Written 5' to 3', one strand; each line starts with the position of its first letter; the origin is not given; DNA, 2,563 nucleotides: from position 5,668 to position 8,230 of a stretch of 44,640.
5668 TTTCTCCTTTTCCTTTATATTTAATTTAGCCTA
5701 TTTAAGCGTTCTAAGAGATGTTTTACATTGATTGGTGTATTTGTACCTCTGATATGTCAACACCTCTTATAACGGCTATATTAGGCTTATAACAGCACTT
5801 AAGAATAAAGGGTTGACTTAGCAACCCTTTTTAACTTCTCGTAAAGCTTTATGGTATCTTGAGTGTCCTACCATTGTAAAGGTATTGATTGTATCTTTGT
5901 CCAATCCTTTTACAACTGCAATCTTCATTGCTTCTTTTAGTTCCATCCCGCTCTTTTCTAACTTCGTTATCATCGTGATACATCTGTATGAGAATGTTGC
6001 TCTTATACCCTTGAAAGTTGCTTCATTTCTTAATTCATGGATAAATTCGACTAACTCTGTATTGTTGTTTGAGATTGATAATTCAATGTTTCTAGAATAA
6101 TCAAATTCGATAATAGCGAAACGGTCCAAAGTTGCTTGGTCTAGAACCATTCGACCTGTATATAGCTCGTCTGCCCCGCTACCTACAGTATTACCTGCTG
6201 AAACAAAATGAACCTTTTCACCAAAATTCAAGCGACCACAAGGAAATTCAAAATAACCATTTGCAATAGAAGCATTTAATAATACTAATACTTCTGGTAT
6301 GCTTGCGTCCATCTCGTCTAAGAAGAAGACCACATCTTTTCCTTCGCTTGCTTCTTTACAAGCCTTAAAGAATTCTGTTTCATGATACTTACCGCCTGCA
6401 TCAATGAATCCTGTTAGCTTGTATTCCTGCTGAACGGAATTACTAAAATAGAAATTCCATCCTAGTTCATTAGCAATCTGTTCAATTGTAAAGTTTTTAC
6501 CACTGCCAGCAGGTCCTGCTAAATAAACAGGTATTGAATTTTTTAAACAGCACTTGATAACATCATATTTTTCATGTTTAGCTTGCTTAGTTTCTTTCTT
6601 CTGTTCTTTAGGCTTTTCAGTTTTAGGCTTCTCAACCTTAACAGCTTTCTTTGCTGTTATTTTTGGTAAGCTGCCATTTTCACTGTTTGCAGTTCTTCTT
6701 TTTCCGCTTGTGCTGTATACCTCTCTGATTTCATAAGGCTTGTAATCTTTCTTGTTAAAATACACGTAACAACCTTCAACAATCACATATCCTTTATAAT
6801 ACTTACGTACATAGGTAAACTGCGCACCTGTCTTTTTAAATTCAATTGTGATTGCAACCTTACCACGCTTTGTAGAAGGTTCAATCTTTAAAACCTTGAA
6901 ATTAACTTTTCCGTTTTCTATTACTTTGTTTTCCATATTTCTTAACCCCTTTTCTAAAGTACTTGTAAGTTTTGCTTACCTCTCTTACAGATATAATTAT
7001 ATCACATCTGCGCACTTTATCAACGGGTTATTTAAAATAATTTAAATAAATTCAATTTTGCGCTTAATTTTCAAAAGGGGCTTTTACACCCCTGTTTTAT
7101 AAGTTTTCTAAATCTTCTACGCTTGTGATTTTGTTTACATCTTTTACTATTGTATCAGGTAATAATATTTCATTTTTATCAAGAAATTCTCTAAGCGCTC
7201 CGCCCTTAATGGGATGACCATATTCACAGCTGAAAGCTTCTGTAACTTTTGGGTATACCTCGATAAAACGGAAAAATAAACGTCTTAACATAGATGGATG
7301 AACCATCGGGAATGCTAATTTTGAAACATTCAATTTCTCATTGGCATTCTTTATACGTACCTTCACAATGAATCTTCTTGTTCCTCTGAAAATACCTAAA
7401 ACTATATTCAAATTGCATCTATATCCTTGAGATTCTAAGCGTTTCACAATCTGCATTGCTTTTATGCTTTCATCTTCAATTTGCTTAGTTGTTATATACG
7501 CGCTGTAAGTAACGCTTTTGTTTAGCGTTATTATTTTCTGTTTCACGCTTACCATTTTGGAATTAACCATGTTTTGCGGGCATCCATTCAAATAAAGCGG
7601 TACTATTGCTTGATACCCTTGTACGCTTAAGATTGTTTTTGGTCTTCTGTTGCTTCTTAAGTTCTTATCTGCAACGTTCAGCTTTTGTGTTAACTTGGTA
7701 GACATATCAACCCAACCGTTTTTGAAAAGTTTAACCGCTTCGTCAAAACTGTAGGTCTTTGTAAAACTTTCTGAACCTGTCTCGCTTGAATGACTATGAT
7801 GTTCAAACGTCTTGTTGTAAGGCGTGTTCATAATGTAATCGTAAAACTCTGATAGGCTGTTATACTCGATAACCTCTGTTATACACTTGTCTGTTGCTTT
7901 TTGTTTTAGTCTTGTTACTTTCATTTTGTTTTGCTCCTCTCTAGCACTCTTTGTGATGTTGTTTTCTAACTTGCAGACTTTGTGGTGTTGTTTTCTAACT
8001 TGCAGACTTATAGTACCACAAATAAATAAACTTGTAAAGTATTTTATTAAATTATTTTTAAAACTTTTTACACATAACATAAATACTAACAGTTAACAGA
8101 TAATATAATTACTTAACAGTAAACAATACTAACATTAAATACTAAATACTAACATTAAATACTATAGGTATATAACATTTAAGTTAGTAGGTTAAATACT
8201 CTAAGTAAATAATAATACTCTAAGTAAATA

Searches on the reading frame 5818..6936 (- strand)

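Call 13: search_protein_families(library=phrogs, proteins=[window:5818-6936:-], max_evalue=0.001)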
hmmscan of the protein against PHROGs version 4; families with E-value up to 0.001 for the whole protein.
window:5818-6936:- (372 aa): 5 families
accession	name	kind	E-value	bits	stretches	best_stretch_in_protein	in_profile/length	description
phrog_249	-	moron, auxiliary metabolic gene and host takeover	2.5e-46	159.7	1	96-354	81-364/380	porphyrin biosynthesis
phrog_1297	-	other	1.2e-07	32.1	1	122-300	13-194/356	ATPase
phrog_16448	-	other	4.4e-05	22.9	1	103-352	418-669/680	ATPase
phrog_168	-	DNA, RNA and nucleotide metabolism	7.3e-05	23.6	1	137-284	45-163/314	clamp loader of DNA polymerase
phrog_3757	-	unknown function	0.00081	19.9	0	111-163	103-155/367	-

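Call 44: search_protein_families(library=pfam, proteins=[window:5818-6936:-], max_evalue=0.01)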
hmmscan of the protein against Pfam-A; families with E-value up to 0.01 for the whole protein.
window:5818-6936:- (372 aa): 4 families
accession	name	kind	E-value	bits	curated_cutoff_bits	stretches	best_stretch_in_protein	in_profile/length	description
PF00004.35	AAA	-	9.1e-07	29.8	21.2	1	137-215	1-72/131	ATPase family associated with various cellular activities (AAA)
PF07728.20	AAA_5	-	8e-06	26.3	22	1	137-273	2-139/139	AAA domain (dynein-related subfamily)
PF08406.16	CbbQ_C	-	0.00047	20.8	20.6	1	292-348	16-71/85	CbbQ/NirQ/NorQ C-terminal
PF12775.13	AAA_7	-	0.0085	16.1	25.8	0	126-210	25-110/181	P-loop containing dynein motor region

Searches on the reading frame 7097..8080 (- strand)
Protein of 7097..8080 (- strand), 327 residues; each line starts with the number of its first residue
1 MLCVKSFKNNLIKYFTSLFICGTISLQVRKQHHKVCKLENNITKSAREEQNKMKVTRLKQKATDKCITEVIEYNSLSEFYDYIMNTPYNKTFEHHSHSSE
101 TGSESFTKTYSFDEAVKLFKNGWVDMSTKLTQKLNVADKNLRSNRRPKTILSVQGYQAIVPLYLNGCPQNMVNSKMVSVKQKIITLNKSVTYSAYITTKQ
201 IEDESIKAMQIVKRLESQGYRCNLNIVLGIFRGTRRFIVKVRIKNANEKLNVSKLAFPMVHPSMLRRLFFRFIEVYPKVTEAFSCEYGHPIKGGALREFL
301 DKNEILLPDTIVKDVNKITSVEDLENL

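Call 13: search_protein_families(library=phrogs, proteins=[window:7097-8080:-], max_evalue=0.001)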
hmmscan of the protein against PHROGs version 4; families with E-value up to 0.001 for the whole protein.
window:7097-8080:- (327 aa): 2 families
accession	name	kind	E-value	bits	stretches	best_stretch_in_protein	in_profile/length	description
phrog_1909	-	unknown function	4.9e-38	132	1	58-308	4-264/287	-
phrog_7005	-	unknown function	1.6e-05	25.4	1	117-291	69-242/281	-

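Call 44: search_protein_families(library=pfam, proteins=[window:7097-8080:-], max_evalue=0.01)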
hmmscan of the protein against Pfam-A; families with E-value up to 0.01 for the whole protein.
window:7097-8080:- (327 aa): 1 family
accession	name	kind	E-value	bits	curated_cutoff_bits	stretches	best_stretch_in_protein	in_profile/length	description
PF23822.1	DUF7192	-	7.8e-36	124.3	27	1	66-321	9-270/281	Domain of unknown function (DUF7192)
